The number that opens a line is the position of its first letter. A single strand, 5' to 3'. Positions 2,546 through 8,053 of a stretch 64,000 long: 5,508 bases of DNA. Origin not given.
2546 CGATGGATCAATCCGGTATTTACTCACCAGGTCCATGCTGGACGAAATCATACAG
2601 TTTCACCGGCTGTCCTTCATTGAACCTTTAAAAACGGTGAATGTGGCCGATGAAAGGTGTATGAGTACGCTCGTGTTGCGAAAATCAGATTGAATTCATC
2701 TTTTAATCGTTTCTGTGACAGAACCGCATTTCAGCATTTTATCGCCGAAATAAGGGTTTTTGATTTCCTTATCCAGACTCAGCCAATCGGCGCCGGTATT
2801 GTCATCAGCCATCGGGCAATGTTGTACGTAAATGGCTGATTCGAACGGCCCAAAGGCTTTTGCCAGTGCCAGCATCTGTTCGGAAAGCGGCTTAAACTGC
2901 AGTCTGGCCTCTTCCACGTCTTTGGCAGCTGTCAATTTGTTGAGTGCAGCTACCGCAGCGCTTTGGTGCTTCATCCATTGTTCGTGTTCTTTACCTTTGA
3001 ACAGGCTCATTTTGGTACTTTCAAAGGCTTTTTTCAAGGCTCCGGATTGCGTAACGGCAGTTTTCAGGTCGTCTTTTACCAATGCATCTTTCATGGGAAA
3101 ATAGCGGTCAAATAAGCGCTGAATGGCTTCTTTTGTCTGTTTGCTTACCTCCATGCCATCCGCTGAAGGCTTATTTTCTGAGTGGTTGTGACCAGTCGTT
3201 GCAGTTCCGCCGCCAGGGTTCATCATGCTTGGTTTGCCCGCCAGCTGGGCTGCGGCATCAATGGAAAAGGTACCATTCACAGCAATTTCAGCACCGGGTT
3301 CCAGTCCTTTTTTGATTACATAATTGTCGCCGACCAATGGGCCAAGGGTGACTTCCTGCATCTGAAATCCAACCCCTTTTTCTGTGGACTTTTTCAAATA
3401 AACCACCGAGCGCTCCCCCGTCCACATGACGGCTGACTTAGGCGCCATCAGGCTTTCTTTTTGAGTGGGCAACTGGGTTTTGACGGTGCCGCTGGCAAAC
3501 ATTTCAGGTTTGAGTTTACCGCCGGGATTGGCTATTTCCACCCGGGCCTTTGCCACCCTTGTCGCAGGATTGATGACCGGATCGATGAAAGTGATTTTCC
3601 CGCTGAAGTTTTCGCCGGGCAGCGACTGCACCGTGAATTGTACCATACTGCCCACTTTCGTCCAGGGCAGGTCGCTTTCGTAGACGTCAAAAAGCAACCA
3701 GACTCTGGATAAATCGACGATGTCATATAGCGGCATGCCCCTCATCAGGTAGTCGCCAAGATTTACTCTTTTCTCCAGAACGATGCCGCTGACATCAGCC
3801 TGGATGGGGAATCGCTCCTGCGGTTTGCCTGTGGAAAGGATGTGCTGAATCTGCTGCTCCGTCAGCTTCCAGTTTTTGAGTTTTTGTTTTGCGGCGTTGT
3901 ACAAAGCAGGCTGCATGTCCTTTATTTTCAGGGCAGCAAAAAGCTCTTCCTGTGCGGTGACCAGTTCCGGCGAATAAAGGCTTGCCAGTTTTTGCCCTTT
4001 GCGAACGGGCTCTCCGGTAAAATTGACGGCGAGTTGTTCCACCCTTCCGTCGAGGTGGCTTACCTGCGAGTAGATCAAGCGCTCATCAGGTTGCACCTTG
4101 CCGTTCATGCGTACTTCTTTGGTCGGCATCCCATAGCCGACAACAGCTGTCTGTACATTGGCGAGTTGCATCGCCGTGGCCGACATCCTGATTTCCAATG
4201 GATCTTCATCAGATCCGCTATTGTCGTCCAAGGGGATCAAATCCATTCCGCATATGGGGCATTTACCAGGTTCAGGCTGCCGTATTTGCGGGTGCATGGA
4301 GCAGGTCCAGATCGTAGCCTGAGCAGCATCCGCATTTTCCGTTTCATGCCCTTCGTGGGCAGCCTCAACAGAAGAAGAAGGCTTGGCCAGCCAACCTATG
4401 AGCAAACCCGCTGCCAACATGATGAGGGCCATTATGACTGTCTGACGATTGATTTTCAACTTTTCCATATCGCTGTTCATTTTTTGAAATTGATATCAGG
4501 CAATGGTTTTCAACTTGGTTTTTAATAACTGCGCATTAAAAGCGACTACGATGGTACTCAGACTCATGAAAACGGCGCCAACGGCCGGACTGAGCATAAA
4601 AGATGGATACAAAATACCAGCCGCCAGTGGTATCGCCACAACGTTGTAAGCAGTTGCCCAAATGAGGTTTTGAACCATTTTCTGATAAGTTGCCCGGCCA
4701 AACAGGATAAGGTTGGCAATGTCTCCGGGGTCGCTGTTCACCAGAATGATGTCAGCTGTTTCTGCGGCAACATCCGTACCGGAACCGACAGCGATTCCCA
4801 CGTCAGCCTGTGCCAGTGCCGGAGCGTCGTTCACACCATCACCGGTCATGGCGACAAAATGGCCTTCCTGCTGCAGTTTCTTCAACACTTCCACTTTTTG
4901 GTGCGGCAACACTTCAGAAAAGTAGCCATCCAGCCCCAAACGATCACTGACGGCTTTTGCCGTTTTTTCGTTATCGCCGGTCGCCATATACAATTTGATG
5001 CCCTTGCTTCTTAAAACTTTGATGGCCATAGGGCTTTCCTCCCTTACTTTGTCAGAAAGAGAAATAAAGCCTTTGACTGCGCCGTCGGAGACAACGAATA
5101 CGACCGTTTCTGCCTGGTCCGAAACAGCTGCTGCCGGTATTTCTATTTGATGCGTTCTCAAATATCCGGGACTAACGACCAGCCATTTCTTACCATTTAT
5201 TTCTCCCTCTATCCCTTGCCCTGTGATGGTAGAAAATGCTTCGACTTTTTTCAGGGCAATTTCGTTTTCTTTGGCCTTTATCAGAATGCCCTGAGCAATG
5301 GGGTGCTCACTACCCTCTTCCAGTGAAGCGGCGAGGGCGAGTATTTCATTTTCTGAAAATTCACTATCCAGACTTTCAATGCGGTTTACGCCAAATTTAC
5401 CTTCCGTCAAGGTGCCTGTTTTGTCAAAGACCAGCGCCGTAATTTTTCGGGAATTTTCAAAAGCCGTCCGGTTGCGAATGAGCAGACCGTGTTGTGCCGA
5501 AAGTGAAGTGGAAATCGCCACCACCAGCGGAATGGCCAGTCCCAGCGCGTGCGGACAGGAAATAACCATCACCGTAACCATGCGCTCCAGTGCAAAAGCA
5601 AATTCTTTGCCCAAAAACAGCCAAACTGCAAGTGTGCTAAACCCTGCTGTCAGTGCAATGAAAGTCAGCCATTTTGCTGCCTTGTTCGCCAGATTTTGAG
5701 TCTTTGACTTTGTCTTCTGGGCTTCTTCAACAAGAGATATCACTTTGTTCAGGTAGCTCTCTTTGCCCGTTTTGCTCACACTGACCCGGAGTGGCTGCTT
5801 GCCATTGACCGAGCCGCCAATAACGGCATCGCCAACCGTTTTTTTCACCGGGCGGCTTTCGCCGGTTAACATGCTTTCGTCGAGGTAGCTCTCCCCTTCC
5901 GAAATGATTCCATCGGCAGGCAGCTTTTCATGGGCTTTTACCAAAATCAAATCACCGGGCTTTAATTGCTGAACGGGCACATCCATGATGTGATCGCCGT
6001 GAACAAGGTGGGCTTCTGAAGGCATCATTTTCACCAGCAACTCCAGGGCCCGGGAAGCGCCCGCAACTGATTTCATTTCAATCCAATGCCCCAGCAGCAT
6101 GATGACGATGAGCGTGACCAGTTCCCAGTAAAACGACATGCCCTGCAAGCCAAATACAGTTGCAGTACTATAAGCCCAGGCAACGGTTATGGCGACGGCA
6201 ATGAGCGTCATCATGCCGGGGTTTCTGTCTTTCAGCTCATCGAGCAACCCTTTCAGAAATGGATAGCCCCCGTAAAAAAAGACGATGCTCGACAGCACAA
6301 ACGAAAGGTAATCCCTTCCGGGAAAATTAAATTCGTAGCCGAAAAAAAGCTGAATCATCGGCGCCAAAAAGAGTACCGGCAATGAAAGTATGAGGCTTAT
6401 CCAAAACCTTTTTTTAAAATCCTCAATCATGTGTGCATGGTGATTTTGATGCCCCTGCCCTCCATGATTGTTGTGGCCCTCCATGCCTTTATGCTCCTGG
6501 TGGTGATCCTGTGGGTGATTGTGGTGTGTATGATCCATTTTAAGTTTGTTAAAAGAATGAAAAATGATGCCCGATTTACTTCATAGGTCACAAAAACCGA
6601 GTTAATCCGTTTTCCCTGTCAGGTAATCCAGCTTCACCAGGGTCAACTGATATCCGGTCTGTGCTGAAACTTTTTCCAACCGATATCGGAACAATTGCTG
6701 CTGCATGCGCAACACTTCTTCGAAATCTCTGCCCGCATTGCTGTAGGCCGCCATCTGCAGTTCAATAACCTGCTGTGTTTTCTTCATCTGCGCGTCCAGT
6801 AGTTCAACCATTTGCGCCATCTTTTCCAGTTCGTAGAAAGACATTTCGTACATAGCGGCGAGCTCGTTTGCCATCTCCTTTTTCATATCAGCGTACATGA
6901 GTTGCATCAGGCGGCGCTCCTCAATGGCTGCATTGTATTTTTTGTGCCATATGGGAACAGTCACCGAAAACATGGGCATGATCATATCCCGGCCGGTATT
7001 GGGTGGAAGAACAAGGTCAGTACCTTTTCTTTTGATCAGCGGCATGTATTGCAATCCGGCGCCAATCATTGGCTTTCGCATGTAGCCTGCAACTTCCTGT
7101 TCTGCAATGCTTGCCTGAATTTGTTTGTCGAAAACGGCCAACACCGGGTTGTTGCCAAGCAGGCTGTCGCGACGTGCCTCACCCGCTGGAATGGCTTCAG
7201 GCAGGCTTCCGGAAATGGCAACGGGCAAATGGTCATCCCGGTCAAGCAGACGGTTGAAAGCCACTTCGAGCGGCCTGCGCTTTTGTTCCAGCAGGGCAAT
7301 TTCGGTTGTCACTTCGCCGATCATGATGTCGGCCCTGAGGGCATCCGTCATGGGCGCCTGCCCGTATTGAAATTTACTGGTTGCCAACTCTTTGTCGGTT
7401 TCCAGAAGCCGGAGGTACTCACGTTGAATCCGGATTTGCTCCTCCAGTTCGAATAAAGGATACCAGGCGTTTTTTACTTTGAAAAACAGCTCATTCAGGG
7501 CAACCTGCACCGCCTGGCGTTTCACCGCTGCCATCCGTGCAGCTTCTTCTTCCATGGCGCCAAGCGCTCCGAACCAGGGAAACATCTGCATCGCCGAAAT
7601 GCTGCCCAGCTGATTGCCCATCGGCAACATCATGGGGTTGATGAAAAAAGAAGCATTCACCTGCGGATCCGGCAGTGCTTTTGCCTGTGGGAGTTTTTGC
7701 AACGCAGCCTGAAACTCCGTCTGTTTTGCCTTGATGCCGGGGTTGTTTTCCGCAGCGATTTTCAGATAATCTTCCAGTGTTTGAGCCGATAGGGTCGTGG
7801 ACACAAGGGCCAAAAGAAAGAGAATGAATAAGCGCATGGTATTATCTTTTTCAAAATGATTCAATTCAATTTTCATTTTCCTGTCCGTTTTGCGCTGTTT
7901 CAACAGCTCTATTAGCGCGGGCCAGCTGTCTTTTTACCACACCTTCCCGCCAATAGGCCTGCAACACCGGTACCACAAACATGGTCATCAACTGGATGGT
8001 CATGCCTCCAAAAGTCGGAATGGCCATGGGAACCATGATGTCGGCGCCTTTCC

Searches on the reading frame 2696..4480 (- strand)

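Call 69: search_protein_families(library=pfam, proteins=[window:2696-4480:-], max_evalue=0.00001)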
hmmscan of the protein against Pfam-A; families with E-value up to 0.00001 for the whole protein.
window:2696-4480:- (594 aa): 4 families
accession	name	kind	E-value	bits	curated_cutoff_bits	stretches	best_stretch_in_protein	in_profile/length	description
PF16576.10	HlyD_D23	-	2e-73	246.7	30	1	121-329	4-214/214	Barrel-sandwich domain of CusB or HlyD membrane-fusion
PF11827.13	DUF3347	-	3.9e-22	79.4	25.5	1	457-546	2-91/93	Protein of unknown function (DUF3347)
PF13437.12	HlyD_3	-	6.8e-19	69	22.2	1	226-325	2-105/106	HlyD family secretion protein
PF19335.5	HMBD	-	6.4e-14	52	23.6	1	58-83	2-27/28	Heavy metal binding domain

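Call 77: search_protein_families(library=ncbifam, proteins=[window:2696-4480:-], max_evalue=1e-10)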
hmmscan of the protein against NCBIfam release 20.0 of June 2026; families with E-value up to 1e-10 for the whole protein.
window:2696-4480:- (594 aa): 4 families
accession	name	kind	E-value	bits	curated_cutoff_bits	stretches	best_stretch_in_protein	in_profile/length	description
TIGR01730.1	RND_mfp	subfamily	7.2e-34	117.2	94.9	1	145-407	35-313/322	efflux RND transporter periplasmic adaptor subunit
TIGR00999.1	8a0102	subfamily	2.3e-33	115.5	319.3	1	194-407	60-270/271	CzcB/NccB family metal efflux transporter periplasmic adaptor subunit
NF007303.0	PRK09783.1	subfamily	3.5e-33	114.6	390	1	7-420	3-405/414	copper/silver efflux system membrane fusion protein CusB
NF045680.1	DiMtlExpIhpB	equivalog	9.4e-25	87.3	450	1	224-409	138-316/326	divalent metal ion exporter adaptor subunit IhpB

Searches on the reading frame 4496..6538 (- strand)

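Call 69: search_protein_families(library=pfam, proteins=[window:4496-6538:-], max_evalue=0.00001)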
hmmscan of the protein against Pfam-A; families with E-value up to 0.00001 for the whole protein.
window:4496-6538:- (680 aa): 3 families
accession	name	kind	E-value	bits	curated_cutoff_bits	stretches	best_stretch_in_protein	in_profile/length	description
PF00122.25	E1-E2_ATPase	-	8.5e-55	185.5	28.1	1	170-349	1-180/181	E1-E2 ATPase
PF00702.32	Hydrolase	-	2.5e-32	113.2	26.4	1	366-579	1-191/191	haloacid dehalogenase-like hydrolase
PF08282.18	Hydrolase_3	-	1.4e-07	31.9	20.9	0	551-608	195-252/255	haloacid dehalogenase-like hydrolase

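Call 77: search_protein_families(library=ncbifam, proteins=[window:4496-6538:-], max_evalue=1e-10)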
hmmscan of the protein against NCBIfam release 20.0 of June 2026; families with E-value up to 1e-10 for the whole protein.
window:4496-6538:- (680 aa): 19 families
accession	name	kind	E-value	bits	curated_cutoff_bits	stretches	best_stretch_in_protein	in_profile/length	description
TIGR01511.1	ATPase-IB1_Cu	subfamily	4.1e-181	603.5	397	1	91-673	2-542/542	copper-translocating P-type ATPase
TIGR01525.1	ATPase-IB_hvy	subfamily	1.7e-178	595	346.25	1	109-671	1-559/560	heavy metal translocating P-type ATPase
NF007952.0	PRK10671.1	equivalog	3.1e-133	445.8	1316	1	81-673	228-833/838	copper-exporting P-type ATPase CopA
TIGR01512.1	ATPase-IB2_Cd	subfamily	6.6e-116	387.9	313.5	1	126-671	7-491/494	cadmium family heavy metal-translocating P-type ATPase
NF008262.1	PRK11033.1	equivalog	3.2e-106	356.5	1005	1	139-629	197-689/731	zinc/cadmium/mercury/lead-transporting ATPase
NF033775.1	P_type_ZntA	exception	1.5e-96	324.4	1240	1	53-630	129-691/732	Zn(II)/Cd(II)/Pb(II) translocating P-type ATPase ZntA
TIGR01494.1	ATPase_P-type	subfamily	5.4e-89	298.8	62.3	1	143-646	2-467/478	HAD-IC family P-type ATPase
TIGR01647.1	ATPase-IIIA_H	equivalog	4.4e-66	223.6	615.5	2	120-434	39-355/755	plasma-membrane proton-efflux P-type ATPase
TIGR01497.1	kdpB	equivalog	4.1e-59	200.3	527.9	1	105-615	31-564/675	potassium-transporting ATPase subunit KdpB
NF010609.0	PRK14010.1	equivalog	5.1e-52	177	1323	1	187-618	118-562/673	K(+)-transporting ATPase subunit B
TIGR01517.1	ATPase-IIB_Ca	equivalog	8.5e-45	153.2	507.05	2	488-638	535-706/882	calcium-translocating P-type ATPase, PMCA-type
TIGR01522.1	ATPase-IIA2_Ca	equivalog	1.6e-44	151.9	798.3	2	540-626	568-654/854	calcium-transporting P-type ATPase, PMR1-type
TIGR01116.1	ATPase-IIA1_Ca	equivalog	1.2e-41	142.7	703.4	2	486-633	455-620/799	calcium-translocating P-type ATPase, SERCA-type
TIGR01106.1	ATPase-IIC_X-K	subfamily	1e-35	122.9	946.1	2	540-636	664-761/997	Na,H/K antiporter P-type ATPase subunit alpha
TIGR01657.1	P-ATPase-V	hypoth_equivalog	2.2e-35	121.5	618.25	0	540-586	783-829/1055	ATP13A2 family polyamine export P-type ATPase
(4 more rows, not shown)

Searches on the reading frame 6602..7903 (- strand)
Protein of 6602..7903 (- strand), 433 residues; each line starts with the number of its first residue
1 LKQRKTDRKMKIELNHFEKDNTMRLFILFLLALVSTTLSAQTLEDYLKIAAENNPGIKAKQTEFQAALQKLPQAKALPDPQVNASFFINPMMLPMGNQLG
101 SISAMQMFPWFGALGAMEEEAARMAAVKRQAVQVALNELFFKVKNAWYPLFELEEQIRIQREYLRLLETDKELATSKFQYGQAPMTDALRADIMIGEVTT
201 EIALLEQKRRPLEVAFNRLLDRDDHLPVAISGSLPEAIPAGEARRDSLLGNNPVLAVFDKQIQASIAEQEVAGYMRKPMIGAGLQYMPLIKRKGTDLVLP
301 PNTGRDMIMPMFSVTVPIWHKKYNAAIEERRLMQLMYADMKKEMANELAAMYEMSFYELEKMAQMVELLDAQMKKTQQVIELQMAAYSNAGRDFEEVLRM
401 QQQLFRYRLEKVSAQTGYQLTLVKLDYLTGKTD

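Call 69: search_protein_families(library=pfam, proteins=[window:6602-7903:-], max_evalue=0.00001)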
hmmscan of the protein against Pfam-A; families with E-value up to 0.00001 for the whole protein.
window:6602-7903:- (433 aa): 1 family
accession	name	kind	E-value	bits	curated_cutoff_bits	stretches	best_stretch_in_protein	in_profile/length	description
PF02321.23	OEP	-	1.5e-34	119.9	22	2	249-430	9-187/187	Outer membrane efflux protein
